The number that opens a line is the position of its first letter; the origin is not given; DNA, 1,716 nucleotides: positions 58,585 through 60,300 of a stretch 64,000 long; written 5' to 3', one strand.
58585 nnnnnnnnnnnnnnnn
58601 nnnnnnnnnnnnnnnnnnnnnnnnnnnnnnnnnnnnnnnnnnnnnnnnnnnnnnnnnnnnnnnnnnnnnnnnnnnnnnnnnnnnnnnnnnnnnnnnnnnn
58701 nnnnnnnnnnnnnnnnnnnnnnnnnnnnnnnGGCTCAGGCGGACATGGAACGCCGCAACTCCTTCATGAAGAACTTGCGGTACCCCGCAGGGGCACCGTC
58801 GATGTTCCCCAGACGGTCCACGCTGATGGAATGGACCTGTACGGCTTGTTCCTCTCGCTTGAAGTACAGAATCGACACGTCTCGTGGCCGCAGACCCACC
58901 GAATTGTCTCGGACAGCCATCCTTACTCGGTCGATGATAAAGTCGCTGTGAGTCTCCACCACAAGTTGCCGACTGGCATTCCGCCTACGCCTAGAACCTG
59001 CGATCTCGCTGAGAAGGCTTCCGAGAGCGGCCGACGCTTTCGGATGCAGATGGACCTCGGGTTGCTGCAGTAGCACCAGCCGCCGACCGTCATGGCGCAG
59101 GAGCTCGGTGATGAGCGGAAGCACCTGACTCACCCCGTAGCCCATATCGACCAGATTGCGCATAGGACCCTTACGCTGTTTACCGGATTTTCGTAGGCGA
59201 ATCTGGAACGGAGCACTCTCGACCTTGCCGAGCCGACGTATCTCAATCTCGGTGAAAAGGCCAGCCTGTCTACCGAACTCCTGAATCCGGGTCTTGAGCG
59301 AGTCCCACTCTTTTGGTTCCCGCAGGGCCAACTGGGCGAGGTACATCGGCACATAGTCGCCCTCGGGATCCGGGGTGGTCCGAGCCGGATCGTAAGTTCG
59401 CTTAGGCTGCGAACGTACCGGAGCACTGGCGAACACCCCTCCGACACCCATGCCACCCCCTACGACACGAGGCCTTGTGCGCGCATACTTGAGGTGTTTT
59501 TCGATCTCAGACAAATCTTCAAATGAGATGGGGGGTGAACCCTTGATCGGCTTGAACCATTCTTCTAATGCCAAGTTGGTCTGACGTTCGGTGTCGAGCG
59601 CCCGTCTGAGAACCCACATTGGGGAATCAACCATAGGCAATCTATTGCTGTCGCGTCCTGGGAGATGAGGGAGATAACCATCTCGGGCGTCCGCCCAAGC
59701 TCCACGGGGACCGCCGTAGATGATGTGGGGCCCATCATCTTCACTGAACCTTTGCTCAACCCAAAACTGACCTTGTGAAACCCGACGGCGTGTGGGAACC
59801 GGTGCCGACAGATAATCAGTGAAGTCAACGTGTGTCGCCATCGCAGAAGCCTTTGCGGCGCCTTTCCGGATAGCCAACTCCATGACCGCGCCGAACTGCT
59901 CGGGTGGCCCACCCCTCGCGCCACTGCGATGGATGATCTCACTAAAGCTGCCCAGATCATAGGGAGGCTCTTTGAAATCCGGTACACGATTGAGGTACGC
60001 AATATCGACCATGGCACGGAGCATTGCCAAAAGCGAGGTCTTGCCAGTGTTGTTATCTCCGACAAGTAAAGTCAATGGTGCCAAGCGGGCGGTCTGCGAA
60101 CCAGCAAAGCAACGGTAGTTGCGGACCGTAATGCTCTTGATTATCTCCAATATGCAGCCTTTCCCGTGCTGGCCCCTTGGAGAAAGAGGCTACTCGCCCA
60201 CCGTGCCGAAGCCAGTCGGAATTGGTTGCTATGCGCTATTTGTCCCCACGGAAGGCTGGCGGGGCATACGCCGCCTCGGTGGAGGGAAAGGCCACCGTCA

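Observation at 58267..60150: AAA_15/21 ATPase + PIN-like small protein pair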

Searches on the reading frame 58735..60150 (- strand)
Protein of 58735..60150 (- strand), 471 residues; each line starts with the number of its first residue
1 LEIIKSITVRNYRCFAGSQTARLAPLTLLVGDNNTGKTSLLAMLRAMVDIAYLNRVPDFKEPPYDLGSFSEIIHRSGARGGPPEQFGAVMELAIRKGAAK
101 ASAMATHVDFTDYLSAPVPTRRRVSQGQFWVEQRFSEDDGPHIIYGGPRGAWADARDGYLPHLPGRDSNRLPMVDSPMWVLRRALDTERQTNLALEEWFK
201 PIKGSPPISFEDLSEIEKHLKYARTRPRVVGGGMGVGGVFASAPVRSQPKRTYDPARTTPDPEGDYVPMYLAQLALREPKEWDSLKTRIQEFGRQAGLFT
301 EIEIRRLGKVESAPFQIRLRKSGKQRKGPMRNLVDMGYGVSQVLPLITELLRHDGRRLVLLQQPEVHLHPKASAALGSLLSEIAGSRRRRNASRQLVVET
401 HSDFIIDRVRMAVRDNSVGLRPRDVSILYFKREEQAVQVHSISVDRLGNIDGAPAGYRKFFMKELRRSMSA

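Call 3: search_protein_families(library=pfam, proteins=[window:58735-60150:-], max_evalue=0.1)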
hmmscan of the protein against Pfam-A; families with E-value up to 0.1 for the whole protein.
window:58735-60150:- (471 aa): 7 families
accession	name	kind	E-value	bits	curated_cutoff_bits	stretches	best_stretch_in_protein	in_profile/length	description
PF13175.12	AAA_15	-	3.7e-21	76.6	32.1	2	4-49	3-48/374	AAA ATPase domain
PF13304.12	AAA_21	-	1.5e-16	61.8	27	2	316-407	221-304/304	AAA domain, putative AbiEii toxin, Type IV TA system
PF12476.13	DUF3696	-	0.00036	21.2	22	1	421-456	2-40/52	Protein of unknown function (DUF3696)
PF13476.12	AAA_23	-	0.00038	21.6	27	1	6-45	1-40/201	AAA domain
PF11398.14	DUF2813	-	0.0015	18.4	21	0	350-426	278-354/372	Protein of unknown function (DUF2813)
PF13555.12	AAA_29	-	0.0027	17.9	27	1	5-47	2-46/61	P-loop containing region of AAA domain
PF02463.25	SMC_N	-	0.079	12.8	40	0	4-43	2-43/220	RecF/RecN/SMC N terminal domain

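Call 4: search_protein_families(library=padloc, proteins=[window:58735-60150:-], max_evalue=0.1)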
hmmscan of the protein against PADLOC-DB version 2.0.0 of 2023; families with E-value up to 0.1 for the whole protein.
window:58735-60150:- (471 aa): 124 families (the best 25 are shown)
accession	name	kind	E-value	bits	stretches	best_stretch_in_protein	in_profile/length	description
PDLC03878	NsnB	-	2e-41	140.9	2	263-467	141-341/345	-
PDLC04707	PDC-M55A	-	1.2e-31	108.2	2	315-459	260-400/421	-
PDLC04148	HEC-03B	-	1.3e-22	78.5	1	275-457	262-433/458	-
PDLC02979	AriA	-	1.4e-22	79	2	4-49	3-48/373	-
PDLC02980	AriA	-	2.4e-18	65.1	2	316-407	221-304/304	-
PDLC02358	Old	-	5.7e-14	49.8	2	2-53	2-52/578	Old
PDLC04177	HEC-01A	-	5.8e-13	46.6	2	309-410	254-344/393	-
PDLC00094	GajA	-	9.2e-13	45.5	2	4-62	3-60/569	AAA ATPase domain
PDLC04180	HEC-01A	-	9.6e-13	46.1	2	250-409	171-324/382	-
PDLC04178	HEC-01A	-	1.7e-12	45.1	2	4-96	9-93/399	-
PDLC00065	GajA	-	1.7e-12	44.9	2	3-50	2-56/670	AAA ATPase domain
PDLC00093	GajA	-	1.8e-12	44.8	2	357-466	383-485/736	AAA ATPase domain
PDLC00063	GajA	-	2.1e-12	44.5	2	4-49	3-48/679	AAA ATPase domain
PDLC04175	HEC-01A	-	1.8e-11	41.7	2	262-409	182-315/363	-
PDLC04183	HEC-01A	-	5.2e-11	40.2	2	5-79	6-75/402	-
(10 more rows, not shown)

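Call 5: search_protein_families(library=ncbifam, proteins=[window:58735-60150:-], max_evalue=0.1)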
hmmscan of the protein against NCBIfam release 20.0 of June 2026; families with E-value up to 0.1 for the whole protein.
window:58735-60150:- (471 aa): 8 families
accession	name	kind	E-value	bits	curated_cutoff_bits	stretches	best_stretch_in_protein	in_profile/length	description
NF047739.1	antiphage_MADS3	equivalog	1.2e-07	31.3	420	1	3-52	1-49/427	methylation-associated defense system AAA family ATPase MAD3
NF038234.1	retron_eff_Eco8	equivalog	2.7e-07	29.6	250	2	4-45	3-44/679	retron Eco8 family effector endonuclease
TIGR04435.1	restrict_AAA_1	hypoth_equivalog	2.6e-05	23.1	300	1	318-407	383-471/568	restriction system-associated AAA family ATPase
TIGR00611.2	recf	equivalog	0.00013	21.2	172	1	4-41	1-38/339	DNA replication/repair protein RecF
NF041760.1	PtuA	equivalog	0.0017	17.3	500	1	4-44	52-92/524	retron Ec78 anti-phage system effector ATPase PtuA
NF053563.1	Rkd4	equivalog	0.002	16.4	860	1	3-42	2-41/747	arcadin-4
TIGR00606.1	rad50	subfamily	0.045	11.4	453.75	0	23-45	27-49/1311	DNA repair protein Rad50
NF010680.0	PRK14079.1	equivalog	0.073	12.1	386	0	6-42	5-41/349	recombination protein F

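Call 32: find_homologous_proteins(query=window:58735-60150:-, max_evalue=0.001)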
Query window:58735-60150:- (471 aa): 5261 proteins with E <= 0.001 among 8000 candidates; the best 120 are listed.
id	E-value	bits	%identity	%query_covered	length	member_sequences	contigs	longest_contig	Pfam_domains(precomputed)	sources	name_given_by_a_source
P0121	3.1e-242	822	77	100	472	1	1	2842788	PF13175.13,PF13304.13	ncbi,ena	-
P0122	1.5e-236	804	77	100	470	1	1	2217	PF13175.13,PF13304.13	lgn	-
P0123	1.2e-235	801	74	100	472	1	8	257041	PF13175.13,PF13304.13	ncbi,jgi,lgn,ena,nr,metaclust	ncbi:MAG: AAA family ATPase [bacterium]|nr:AAA family ATPase [Acidimicrobiia bacterium] MCY4650620.1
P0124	2.8e-230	783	75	100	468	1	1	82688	PF13175.13,PF13304.13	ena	-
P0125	8.8e-216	735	71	100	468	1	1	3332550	PF13175.13,PF13304.13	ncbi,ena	-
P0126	6.3e-215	732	69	100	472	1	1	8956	PF13175.13,PF13304.13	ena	-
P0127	8.1e-212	722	68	100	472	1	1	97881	PF13175.13,PF13304.13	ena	-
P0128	8.7e-212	722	70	100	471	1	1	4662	PF13175.13,PF13304.13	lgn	-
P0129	2.2e-207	708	68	100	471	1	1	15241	PF13175.13,PF13304.13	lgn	-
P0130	1.6e-205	701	68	100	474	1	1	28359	PF13175.13,PF13304.13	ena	-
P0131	1.5e-198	678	65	100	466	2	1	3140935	PF13175.13,PF13304.13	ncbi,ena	-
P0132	7.6e-193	660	63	100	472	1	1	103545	PF13175.13,PF13304.13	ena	-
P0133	1.0e-181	623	95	63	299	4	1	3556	PF13175.13,PF13304.13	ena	-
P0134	7.4e-143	495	53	99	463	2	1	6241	PF13175.13,PF13304.13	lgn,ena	-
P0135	8.2e-142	491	51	99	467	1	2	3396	PF13175.13,PF13304.13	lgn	-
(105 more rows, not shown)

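Call 33: search_dna_similar(query=window:58735-60150:-, collection=plasmids, mode=protein, max_evalue=1e-8, max_rows=30)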
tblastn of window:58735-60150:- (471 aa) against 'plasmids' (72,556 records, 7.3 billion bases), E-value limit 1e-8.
Records with a match: 46; places in all: 46; records where one place covers at least 80% of the query: 0.
Best place of each record, by identity: <60% 46.
By first word of the organism name: Bacillus 8; Aeromonas 6; Nostoc 5; Rhodococcus 2; Burkholderia 2; Methylocella 2; Photobacterium 2; Acinetobacter 2; Vibrio 1; Cupriavidus 1; and 15 more.
By predicted mobility (MOB-suite, as given by PLSDB): non-mobilizable 28; conjugative 10; mobilizable 8.
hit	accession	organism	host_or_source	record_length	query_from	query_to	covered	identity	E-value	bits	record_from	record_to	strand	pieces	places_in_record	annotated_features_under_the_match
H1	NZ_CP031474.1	Vibrio coralliilyticus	Oyster larvae,Bacterium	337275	240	450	45%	28.8%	2e-13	80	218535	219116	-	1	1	AAA family ATPase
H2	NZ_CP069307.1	Rhodococcus aetherivorans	monoisolate,Minnesota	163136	243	457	46%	27.7%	2e-12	78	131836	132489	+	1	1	DUF3696 domain-containing protein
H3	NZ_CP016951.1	Cupriavidus taiwanensis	Mimosa,single cell,nodules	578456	273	467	41%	30.5%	1e-13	81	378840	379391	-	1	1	DUF3696 domain-containing protein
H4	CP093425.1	Bacillus pacificus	cell culture,sufu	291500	240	457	46%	27.2%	1e-14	85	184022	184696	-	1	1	DUF3696 domain-containing protein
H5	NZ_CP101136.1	Bacillus paranthracis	single cell,soil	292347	240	457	46%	27.2%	1e-14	85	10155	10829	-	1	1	DUF3696 domain-containing protein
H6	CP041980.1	Bacillus paranthracis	Homo sapiens,stool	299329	240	457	46%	27.2%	1e-14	85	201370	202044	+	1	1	DUF3696 domain-containing protein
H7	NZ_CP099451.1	Bacillus pacificus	chicken,assembly Genome,intestine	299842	240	457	46%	27.2%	1e-14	85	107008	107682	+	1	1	DUF3696 domain-containing protein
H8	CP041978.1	Bacillus pacificus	Homo sapiens,stool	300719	240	457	46%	27.2%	1e-14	85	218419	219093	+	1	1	DUF3696 domain-containing protein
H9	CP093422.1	Bacillus paranthracis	cell culture,sufu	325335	240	457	46%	27.2%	1e-14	85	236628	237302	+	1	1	DUF3696 domain-containing protein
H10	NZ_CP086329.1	Bacillus pacificus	single cell culture,sludge from ...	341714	240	457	46%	27.2%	1e-14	85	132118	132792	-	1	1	DUF3696 domain-containing protein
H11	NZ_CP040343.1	Bacillus cereus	Apostichopus japonicus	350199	240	457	46%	27.2%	1e-14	85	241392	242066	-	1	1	DUF3696 domain-containing protein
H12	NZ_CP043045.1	Gluconobacter thailandicus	Triticum aestivum,leaf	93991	254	457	43%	28.4%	2e-12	77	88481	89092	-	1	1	DUF3696 domain-containing protein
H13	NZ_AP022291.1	Aeromonas veronii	-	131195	244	465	47%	25.5%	8e-15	85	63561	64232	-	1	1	DUF3696 domain-containing protein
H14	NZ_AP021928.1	Aeromonas caviae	-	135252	244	465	47%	25.5%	8e-15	85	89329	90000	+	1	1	DUF3696 domain-containing protein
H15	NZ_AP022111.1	Aeromonas caviae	-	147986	244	465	47%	25.5%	8e-15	85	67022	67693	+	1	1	DUF3696 domain-containing protein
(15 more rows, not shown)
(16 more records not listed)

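Call 35: get_annotated_region(hit=H4, flank=4000)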
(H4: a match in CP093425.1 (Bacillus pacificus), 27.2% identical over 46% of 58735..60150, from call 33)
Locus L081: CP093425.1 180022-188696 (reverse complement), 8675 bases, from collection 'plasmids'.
description: Bacillus pacificus strain MP6 plasmid p1, complete sequence
organism: Bacillus pacificus (NCBI taxid 2026187)
taxonomy: Bacteria; Bacillota; Bacilli; Bacillales; Bacillaceae; Bacillus; Bacillus pacificus
host: -; source: cell culture,sufu; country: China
typing (MOB-suite, as given by PLSDB): non-mobilizable; replicon rep_cluster_125,rep_cluster_1698; mating-pair formation MPF_T
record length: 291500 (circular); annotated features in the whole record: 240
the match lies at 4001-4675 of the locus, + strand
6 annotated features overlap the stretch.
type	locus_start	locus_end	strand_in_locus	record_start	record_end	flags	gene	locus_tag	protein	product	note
CDS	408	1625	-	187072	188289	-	-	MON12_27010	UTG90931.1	abortive infection system toxin AbiGii family protein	-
CDS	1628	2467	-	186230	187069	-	-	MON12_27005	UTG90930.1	abortive infection system antitoxin AbiGi family protein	-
CDS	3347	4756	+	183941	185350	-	-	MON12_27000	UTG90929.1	DUF3696 domain-containing protein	-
CDS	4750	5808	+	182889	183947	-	-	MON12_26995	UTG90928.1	hypothetical protein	-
CDS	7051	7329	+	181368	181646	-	-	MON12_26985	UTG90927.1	metalloregulator ArsR/SmtB family transcription factor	-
CDS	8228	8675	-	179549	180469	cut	-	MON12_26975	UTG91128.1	Rpn family recombination-promoting nuclease/putative transposase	-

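Call 36: get_annotated_region(hit=H13, flank=4000)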
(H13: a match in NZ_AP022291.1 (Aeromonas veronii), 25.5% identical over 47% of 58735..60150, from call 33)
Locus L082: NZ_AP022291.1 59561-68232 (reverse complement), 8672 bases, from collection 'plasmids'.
description: Aeromonas veronii strain WP9-W18-ESBL-04 plasmid pWP9-W18-ESBL-04_1, complete sequence
organism: Aeromonas veronii (NCBI taxid 654)
taxonomy: Bacteria; Pseudomonadota; Gammaproteobacteria; Aeromonadales; Aeromonadaceae; Aeromonas; Aeromonas veronii
host: -; source: -; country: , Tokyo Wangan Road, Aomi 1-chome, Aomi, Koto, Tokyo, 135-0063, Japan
typing (MOB-suite, as given by PLSDB): conjugative; replicon rep_cluster_1169; relaxase MOBF; mating-pair formation MPF_F
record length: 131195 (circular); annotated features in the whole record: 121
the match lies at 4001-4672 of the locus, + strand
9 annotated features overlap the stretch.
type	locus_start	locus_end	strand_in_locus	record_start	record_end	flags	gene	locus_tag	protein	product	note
CDS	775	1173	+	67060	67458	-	-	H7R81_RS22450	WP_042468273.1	DUF6088 family protein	-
CDS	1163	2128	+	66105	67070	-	-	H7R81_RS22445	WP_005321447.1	nucleotidyl transferase AbiEii/AbiGii toxin family protein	-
CDS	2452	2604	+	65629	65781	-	-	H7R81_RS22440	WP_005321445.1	Hok/Gef family protein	-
CDS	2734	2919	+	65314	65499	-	-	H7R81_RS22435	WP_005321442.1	hypothetical protein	-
CDS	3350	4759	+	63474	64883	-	-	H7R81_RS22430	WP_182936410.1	DUF3696 domain-containing protein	-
CDS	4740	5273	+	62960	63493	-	-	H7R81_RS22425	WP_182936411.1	hypothetical protein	-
CDS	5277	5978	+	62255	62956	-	-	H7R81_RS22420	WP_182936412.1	RNA ligase family protein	-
CDS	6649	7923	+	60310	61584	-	-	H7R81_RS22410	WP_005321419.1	metallophosphoesterase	-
CDS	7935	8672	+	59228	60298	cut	-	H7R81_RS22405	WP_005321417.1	GTPase-associated system all-helical protein GASH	-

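Call 37: get_annotated_region(hit=H2, flank=4000)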
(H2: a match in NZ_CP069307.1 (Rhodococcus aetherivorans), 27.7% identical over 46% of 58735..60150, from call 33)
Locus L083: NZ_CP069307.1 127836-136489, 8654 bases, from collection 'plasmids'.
description: Rhodococcus aetherivorans isolate PSBB011 plasmid unnamed, complete sequence
organism: Rhodococcus aetherivorans (NCBI taxid 191292)
taxonomy: Bacteria; Actinomycetota; Actinomycetes; Mycobacteriales; Nocardiaceae; Rhodococcus; Rhodococcus aetherivorans
host: -; source: monoisolate,Minnesota; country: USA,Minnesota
typing (MOB-suite, as given by PLSDB): conjugative; relaxase MOBF; mating-pair formation MPF_T
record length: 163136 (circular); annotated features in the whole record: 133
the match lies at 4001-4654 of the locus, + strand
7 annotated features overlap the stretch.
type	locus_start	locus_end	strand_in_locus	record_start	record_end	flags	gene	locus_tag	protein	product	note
CDS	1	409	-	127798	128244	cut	-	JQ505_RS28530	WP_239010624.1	ABC transporter permease subunit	GO:0055085 - transmembrane transport [Evidence IEA]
CDS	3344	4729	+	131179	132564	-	-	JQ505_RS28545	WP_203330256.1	DUF3696 domain-containing protein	-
CDS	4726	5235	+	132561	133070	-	-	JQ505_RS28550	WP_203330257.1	hypothetical protein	-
CDS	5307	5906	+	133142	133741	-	-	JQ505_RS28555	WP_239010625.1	RNA ligase family protein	-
CDS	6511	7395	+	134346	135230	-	-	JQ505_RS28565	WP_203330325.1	nucleotide-binding protein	-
CDS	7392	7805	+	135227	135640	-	-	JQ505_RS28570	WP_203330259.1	hypothetical protein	-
CDS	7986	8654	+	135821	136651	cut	-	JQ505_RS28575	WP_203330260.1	hypothetical protein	-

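Call 38: search_protein_families(library=pfam, proteins=[L082:4740-5273:+, L083:4726-5235:+, L081:4750-5808:+, L082:5277-5978:+, L082:3350-4759:+, L083:3344-4729:+, L081:3347-4756:+], max_evalue=0.1)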
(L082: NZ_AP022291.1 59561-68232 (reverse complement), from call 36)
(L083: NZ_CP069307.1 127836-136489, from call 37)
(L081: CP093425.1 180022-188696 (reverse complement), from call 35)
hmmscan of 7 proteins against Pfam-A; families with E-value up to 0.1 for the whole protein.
L082:4740-5273:+ (177 aa): 0 families

L083:4726-5235:+ (169 aa): 0 families

L081:4750-5808:+ (352 aa): 0 families

L082:5277-5978:+ (233 aa): 1 family
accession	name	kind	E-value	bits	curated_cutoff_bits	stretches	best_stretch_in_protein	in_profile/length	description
PF09414.15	RNA_ligase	-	2.2e-33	116.3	27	1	40-203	2-171/171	RNA ligase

L082:3350-4759:+ (469 aa): 5 families
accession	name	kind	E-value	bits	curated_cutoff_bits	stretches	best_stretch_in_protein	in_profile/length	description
PF13175.12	AAA_15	-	1.2e-23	84.8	32.1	2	250-386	241-373/374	AAA ATPase domain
PF13304.12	AAA_21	-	8.2e-16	59.4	27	1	24-387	1-303/304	AAA domain, putative AbiEii toxin, Type IV TA system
PF12476.13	DUF3696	-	2.6e-10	40.8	22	1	400-444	2-49/52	Protein of unknown function (DUF3696)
PF13476.12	AAA_23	-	2.6e-05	25.4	27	1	5-47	2-45/201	AAA domain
PF02463.25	SMC_N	-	0.0008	19.3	40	1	1-40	1-42/220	RecF/RecN/SMC N terminal domain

L083:3344-4729:+ (461 aa): 6 families
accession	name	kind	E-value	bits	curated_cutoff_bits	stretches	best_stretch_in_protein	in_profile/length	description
PF13175.12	AAA_15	-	2.3e-20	74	32.1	2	296-387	287-373/374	AAA ATPase domain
PF13304.12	AAA_21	-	1.7e-19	71.4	27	2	306-388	227-303/304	AAA domain, putative AbiEii toxin, Type IV TA system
PF12476.13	DUF3696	-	1.2e-06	29.1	22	1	401-444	2-48/52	Protein of unknown function (DUF3696)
PF13476.12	AAA_23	-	5.3e-05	24.4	27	1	4-43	1-40/201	AAA domain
PF02463.25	SMC_N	-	0.00029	20.8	40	1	3-42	3-44/220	RecF/RecN/SMC N terminal domain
PF13555.12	AAA_29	-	0.028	14.6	27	1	3-38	2-38/61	P-loop containing region of AAA domain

L081:3347-4756:+ (469 aa): 7 families
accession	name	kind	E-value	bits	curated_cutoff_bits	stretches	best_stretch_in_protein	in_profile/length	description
PF13175.12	AAA_15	-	1.9e-19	71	32.1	2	272-392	277-374/374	AAA ATPase domain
PF12476.13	DUF3696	-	1.2e-12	48.3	22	1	404-454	1-52/52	Protein of unknown function (DUF3696)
PF13304.12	AAA_21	-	1.5e-11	45.4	27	2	315-389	239-300/304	AAA domain, putative AbiEii toxin, Type IV TA system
PF13476.12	AAA_23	-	0.00033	21.8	27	1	5-39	3-37/201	AAA domain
PF02463.25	SMC_N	-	0.0051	16.7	40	1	2-38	3-41/220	RecF/RecN/SMC N terminal domain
PF13555.12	AAA_29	-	0.019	15.2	27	1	16-38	15-39/61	P-loop containing region of AAA domain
PF11398.14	DUF2813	-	0.021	14.6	21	0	324-362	265-302/372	Protein of unknown function (DUF2813)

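Call 42: search_protein_families(library=padloc, proteins=[L082:4740-5273:+, L083:4726-5235:+, L081:4750-5808:+, L082:3350-4759:+, L083:3344-4729:+, L081:3347-4756:+], max_evalue=0.001)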
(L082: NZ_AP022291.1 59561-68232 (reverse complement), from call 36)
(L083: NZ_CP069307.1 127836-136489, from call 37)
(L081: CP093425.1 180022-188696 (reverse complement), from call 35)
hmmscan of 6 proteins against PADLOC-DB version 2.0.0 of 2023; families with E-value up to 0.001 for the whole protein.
L082:4740-5273:+ (177 aa): 1 family
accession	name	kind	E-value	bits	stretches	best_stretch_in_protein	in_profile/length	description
PDLC04147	HEC-03A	-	2.1e-24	84.4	1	2-160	1-156/159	-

L083:4726-5235:+ (169 aa): 1 family
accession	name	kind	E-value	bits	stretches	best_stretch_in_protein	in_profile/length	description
PDLC04147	HEC-03A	-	1.9e-24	84.5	1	1-149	1-148/159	-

L081:4750-5808:+ (352 aa): 1 family
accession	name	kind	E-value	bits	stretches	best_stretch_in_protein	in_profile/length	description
PDLC04708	PDC-M55B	-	2.5e-26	91.3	1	130-341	90-296/315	-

L082:3350-4759:+ (469 aa): 74 families (the best 25 are shown)
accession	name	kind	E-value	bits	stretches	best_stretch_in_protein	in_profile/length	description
PDLC04148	HEC-03B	-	7e-134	445.3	1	1-458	1-455/458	-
PDLC03878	NsnB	-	4.5e-59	198.9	1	1-440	1-335/345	-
PDLC04707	PDC-M55A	-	2.5e-57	192.8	1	2-457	3-417/421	-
PDLC02979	AriA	-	1.7e-25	88.6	2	278-387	269-373/373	-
PDLC02980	AriA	-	1.4e-15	56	1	24-388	1-304/304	-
PDLC04177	HEC-01A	-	3.7e-12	44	2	335-422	296-366/393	-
PDLC00077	GajA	-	7.9e-12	42.5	2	338-388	336-381/616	AAA ATPase domain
PDLC00071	GajA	-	1.8e-11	41.6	1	339-387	277-322/588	AAA ATPase domain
PDLC04178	HEC-01A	-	1.9e-11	41.7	2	322-389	274-333/399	-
PDLC02335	AbiLi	-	4.3e-11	40.4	1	1-421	49-262/326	AbiLi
PDLC04184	HEC-01A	-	5.8e-11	40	1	1-38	1-37/464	-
PDLC02981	AriAB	-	5.9e-11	39.8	1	335-388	330-378/694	-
PDLC04179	HEC-01A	-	6.3e-11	40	1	1-38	1-37/459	-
PDLC00063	GajA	-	8.6e-11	39.1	1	338-390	347-403/679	AAA ATPase domain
PDLC04182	HEC-01A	-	2.7e-10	37.8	2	335-391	305-355/406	-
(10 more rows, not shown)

L083:3344-4729:+ (461 aa): 70 families (the best 25 are shown)
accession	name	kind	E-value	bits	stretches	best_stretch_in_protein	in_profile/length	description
PDLC04148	HEC-03B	-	4.5e-110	366.8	1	1-457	1-452/458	-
PDLC03878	NsnB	-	5.8e-59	198.6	1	1-444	1-338/345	-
PDLC04707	PDC-M55A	-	1e-54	184.1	1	3-440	4-401/421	-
PDLC02979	AriA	-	1e-22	79.5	2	297-387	287-372/373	-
PDLC02980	AriA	-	1.4e-19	69.2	2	305-388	226-303/304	-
PDLC04178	HEC-01A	-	1.1e-12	45.7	1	3-52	10-58/399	-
PDLC04177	HEC-01A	-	4.1e-12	43.8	2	2-50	5-54/393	-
PDLC04175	HEC-01A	-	5.5e-11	40.1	1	3-61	7-64/363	-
PDLC02335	AbiLi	-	1e-10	39.2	1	1-394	49-245/326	AbiLi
PDLC00093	GajA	-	1.7e-10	38.2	1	339-389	384-437/736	AAA ATPase domain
PDLC00095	GajA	-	2.5e-10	37.6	1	339-388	397-447/752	AAA ATPase domain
PDLC04389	PDC-M07A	-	5.6e-10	36.8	1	3-65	7-68/443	-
PDLC04391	PDC-M07A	-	5.8e-10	36.7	1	1-81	1-79/412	-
PDLC04392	PDC-M07A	-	6.9e-10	36.5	1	1-80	1-79/432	-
PDLC04393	PDC-M07A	-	1e-09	35.9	1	1-53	1-52/435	-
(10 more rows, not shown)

L081:3347-4756:+ (469 aa): 66 families (the best 25 are shown)
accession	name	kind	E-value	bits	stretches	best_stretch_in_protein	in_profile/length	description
PDLC04707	PDC-M55A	-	8e-80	266.9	1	2-461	4-416/421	-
PDLC03878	NsnB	-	3.1e-57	192.9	1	2-454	3-342/345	-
PDLC04148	HEC-03B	-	4.8e-52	175.5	1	5-457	6-447/458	-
PDLC02979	AriA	-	8.9e-21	73.1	2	264-392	268-373/373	-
PDLC02980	AriA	-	4.3e-12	44.6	1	315-391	239-302/304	-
PDLC02358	Old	-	4e-11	40.4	1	298-395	242-332/578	Old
PDLC00063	GajA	-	1e-09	35.6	1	315-394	316-402/679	AAA ATPase domain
PDLC04177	HEC-01A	-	1.9e-09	35.1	1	6-47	10-52/393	-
PDLC04710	PDC-M56A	-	2.2e-09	34.8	1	316-392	214-285/382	-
PDLC04033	PD-T4-4_A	-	7.1e-09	33.4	0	345-402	327-380/460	-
PDLC04176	HEC-01A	-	2.3e-08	31.8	1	344-394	277-323/371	-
PDLC04389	PDC-M07A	-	3.4e-08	30.9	1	2-39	7-43/443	-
PDLC04178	HEC-01A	-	4.1e-08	30.7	1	3-38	11-45/399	-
PDLC04175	HEC-01A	-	6.9e-08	29.9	1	9-48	11-52/363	-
PDLC04032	PD-T4-4_A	-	8.2e-08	29.6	1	345-430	348-425/474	-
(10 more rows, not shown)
